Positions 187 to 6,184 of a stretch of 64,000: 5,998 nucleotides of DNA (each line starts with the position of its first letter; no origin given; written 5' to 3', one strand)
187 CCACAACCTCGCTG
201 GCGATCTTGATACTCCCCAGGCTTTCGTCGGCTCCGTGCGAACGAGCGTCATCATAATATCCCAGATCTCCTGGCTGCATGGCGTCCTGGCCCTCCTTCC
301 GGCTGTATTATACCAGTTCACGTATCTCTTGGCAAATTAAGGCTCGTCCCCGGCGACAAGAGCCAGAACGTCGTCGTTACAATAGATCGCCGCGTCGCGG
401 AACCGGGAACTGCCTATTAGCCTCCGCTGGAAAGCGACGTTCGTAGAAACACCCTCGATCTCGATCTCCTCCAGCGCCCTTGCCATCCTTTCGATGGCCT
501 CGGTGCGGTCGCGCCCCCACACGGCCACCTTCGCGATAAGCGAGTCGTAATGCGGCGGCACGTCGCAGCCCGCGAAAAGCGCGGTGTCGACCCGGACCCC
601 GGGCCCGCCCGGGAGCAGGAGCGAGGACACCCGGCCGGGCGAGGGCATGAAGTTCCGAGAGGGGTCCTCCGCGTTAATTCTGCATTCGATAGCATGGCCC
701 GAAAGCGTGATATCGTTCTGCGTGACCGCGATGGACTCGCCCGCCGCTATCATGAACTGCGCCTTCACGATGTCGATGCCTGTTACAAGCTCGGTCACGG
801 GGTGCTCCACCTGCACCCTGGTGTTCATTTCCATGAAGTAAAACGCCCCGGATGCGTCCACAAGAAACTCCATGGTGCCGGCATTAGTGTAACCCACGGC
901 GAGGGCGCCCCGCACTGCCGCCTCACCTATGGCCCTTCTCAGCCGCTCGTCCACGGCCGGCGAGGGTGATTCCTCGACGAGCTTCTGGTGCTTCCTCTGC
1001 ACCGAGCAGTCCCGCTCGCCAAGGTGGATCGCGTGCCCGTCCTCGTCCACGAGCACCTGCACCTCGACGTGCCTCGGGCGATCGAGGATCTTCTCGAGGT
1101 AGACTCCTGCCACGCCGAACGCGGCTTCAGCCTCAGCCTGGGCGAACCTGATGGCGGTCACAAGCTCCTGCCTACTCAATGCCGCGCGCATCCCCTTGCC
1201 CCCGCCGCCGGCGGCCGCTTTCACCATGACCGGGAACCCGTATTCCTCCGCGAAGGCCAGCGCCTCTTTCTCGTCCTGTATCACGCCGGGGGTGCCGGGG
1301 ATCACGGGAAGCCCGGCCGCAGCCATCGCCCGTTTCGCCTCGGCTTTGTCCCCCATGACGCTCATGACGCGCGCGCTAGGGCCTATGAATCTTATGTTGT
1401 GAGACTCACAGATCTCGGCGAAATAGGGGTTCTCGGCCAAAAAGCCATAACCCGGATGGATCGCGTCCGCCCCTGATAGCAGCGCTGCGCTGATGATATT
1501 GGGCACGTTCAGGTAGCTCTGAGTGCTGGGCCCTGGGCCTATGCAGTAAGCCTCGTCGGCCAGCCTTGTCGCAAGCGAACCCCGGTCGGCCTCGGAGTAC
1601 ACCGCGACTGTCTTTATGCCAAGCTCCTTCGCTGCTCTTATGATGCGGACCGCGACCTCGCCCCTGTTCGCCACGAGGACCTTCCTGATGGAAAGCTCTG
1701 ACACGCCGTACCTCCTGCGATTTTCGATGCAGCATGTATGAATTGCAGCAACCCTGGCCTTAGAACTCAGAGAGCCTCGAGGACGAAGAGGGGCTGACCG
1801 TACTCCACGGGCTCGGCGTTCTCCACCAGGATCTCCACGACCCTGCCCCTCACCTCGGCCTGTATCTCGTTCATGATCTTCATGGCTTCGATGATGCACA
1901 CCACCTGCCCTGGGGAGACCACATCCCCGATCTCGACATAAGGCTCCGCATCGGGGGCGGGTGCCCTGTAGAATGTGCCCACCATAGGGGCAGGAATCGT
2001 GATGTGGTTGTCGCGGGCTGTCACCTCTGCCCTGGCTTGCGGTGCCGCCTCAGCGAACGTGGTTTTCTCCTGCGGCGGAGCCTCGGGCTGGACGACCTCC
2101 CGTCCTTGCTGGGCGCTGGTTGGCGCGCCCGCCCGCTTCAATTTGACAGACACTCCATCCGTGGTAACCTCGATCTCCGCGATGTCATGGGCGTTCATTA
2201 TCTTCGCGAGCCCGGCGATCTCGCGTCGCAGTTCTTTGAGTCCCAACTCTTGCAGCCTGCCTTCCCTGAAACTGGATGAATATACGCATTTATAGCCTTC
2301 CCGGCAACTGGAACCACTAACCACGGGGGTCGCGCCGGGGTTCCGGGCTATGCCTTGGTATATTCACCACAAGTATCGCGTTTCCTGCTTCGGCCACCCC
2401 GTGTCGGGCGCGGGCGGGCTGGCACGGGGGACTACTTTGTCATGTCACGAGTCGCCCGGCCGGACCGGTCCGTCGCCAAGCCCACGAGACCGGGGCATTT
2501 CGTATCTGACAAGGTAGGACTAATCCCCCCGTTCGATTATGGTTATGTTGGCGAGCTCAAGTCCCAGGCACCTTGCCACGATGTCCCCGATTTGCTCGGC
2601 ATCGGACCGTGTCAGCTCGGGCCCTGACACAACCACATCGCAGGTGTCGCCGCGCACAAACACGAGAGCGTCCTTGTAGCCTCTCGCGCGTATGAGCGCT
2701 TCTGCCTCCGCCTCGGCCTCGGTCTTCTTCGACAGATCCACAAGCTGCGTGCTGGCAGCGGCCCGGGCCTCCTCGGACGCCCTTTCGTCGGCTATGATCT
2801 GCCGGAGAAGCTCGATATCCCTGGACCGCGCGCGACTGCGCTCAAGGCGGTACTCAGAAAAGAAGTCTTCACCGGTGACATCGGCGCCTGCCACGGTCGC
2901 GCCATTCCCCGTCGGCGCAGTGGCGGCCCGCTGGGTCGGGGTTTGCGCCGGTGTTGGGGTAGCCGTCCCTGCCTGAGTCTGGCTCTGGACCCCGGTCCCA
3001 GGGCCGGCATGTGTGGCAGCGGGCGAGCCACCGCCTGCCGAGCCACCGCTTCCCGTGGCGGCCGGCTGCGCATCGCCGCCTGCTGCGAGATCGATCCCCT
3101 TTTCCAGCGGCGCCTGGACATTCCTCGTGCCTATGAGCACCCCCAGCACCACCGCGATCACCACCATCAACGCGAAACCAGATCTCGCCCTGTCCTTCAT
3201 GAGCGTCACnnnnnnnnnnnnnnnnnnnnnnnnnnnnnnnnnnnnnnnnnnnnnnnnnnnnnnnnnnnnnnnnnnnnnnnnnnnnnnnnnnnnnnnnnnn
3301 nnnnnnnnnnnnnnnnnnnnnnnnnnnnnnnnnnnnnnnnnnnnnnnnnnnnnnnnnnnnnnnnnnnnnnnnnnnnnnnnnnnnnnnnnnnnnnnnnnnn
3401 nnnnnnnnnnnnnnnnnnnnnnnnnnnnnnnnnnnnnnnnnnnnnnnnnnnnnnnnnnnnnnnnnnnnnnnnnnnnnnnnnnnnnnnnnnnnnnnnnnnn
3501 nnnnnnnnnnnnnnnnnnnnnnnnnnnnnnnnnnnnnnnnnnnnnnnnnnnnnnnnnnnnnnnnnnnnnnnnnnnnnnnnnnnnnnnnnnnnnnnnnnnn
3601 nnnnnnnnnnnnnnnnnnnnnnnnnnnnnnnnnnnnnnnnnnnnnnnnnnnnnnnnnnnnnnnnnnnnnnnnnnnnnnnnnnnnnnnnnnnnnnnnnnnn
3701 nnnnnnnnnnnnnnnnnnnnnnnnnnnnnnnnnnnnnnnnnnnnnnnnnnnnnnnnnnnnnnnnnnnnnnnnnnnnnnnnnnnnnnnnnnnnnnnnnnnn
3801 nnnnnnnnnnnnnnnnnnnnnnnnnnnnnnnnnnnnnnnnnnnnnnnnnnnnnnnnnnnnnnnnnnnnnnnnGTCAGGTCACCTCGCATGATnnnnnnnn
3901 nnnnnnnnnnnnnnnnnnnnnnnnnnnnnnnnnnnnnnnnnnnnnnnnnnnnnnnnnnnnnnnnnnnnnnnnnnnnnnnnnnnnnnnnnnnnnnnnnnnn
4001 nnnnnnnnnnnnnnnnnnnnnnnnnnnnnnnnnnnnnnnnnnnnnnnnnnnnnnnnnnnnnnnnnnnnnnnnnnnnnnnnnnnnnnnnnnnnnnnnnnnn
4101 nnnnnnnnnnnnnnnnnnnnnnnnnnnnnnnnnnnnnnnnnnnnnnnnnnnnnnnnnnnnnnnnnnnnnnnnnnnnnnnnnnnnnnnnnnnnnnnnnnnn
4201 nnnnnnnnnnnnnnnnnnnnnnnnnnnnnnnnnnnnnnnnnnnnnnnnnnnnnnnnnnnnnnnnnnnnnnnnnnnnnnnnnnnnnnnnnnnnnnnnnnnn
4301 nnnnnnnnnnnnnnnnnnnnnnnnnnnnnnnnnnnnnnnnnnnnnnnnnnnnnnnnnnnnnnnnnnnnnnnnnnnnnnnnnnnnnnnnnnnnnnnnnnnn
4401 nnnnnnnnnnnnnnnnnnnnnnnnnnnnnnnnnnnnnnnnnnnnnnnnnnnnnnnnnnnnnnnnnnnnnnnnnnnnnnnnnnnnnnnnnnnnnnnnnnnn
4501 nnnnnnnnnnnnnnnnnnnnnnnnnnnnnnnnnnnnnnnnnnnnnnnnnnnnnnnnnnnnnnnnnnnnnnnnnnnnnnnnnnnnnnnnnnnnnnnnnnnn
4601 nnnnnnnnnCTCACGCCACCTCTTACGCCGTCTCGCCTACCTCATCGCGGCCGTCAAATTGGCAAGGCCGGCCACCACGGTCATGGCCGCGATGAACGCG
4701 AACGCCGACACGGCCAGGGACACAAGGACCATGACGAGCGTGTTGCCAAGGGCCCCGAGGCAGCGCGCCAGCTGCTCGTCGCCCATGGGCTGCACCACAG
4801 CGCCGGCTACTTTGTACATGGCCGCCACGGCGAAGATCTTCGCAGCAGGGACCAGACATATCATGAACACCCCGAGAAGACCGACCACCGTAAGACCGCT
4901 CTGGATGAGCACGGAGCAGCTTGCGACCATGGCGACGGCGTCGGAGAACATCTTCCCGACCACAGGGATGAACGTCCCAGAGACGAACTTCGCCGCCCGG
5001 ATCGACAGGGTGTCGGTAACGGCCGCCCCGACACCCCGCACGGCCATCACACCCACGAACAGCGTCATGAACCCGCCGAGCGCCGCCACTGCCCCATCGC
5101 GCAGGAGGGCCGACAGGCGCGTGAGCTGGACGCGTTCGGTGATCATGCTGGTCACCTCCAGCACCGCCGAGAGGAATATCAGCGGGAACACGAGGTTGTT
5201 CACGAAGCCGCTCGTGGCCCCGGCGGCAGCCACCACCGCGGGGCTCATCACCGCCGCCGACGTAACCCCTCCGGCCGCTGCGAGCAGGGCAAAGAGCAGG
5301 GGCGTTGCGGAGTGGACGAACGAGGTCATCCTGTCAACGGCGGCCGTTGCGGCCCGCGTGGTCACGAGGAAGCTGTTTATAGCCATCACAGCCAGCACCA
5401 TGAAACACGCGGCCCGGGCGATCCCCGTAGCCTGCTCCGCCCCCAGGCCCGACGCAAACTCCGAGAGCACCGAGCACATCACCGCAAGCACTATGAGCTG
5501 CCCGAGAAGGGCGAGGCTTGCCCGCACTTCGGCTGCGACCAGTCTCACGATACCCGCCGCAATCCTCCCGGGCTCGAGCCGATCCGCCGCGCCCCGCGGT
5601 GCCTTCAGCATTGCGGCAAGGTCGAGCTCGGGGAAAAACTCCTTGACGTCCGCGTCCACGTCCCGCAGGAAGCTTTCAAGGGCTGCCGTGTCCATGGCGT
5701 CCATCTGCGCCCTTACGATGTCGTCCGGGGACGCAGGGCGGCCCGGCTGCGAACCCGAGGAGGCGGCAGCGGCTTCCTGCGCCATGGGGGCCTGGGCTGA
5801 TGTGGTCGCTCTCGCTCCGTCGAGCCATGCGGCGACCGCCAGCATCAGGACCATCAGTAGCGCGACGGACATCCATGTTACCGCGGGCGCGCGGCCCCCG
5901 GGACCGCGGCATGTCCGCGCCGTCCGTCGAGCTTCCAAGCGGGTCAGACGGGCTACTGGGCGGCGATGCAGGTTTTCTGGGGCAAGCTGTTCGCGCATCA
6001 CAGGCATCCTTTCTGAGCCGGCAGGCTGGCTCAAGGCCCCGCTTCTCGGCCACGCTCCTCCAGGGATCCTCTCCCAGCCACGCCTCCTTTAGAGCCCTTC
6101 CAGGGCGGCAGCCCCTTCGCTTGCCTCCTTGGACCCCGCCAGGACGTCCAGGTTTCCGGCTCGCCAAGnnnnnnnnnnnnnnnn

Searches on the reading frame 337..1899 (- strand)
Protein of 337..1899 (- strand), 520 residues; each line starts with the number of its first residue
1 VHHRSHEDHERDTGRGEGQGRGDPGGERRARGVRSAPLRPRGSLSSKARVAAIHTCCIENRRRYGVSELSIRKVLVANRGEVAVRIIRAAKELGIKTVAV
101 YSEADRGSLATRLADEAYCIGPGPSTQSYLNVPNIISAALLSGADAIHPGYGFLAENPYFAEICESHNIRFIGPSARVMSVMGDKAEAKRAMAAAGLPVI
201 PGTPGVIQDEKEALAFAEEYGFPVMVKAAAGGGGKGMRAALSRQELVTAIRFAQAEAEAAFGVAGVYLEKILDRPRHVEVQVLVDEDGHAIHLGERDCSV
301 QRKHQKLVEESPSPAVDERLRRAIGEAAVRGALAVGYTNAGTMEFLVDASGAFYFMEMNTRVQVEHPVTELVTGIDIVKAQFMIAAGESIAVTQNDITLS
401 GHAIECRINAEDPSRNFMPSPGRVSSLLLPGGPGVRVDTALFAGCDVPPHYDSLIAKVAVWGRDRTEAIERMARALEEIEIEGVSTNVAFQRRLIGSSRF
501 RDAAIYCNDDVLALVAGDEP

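Call 11: search_protein_families(library=pfam, proteins=[window:337-1899:-], max_evalue=0.001)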
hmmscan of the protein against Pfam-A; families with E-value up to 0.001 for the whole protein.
window:337-1899:- (520 aa): 5 families
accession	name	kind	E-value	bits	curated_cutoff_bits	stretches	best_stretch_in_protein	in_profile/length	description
PF02786.22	CPSase_L_D2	-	3.2e-74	249.4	19.8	1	184-390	1-208/211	Carbamoyl-phosphate synthase L chain, ATP binding domain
PF00289.28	Biotin_carb_N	-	1.3e-45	154.8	25.5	1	71-179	2-110/110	Biotin carboxylase, N-terminal domain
PF02785.25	Biotin_carb_C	-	2.2e-37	127.9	32.4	1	405-505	1-101/108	Biotin carboxylase C-terminal domain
PF07478.18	Dala_Dala_lig_C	-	1.3e-09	38.3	24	1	209-360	19-174/204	D-ala D-ala ligase C-terminus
PF02222.28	ATP-grasp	-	0.00013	22.2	27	1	206-362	15-163/179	ATP-grasp domain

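Call 29: find_encoding_contigs(protein=window:337-1899:-, flank=10000, max_places=4)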
Protein window:337-1899:- (520 aa): no gene with exactly this product is on record in the collection.

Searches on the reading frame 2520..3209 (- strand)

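Call 11: search_protein_families(library=pfam, proteins=[window:2520-3209:-], max_evalue=0.001)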
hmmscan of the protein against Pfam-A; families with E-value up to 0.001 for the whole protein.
window:2520-3209:- (229 aa): 1 family
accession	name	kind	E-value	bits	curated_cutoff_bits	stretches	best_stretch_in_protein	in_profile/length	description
PF12685.13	SpoIIIAH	-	5.9e-39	134.4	30.6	1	62-224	45-191/191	SpoIIIAH-like protein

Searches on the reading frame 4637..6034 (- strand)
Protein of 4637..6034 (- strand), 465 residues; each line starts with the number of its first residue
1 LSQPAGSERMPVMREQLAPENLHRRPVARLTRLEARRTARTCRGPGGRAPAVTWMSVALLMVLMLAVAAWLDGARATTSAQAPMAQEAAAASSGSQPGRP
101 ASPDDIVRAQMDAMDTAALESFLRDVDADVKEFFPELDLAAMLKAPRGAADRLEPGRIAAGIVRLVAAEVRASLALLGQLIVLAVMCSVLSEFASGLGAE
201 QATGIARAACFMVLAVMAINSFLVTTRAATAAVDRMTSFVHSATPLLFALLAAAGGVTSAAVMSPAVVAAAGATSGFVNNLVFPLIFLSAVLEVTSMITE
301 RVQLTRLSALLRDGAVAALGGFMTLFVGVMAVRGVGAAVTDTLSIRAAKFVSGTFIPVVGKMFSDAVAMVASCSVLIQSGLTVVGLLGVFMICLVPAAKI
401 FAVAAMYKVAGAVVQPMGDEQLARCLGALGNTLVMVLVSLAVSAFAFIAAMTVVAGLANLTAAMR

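Call 11: search_protein_families(library=pfam, proteins=[window:4637-6034:-], max_evalue=0.001)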
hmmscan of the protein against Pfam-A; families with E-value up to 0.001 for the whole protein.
window:4637-6034:- (465 aa): 1 family
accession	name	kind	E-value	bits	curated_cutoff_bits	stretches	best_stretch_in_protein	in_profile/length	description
PF09546.15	Spore_III_AE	-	5.8e-82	275.9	27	1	153-456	17-319/321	Stage III sporulation protein AE (spore_III_AE)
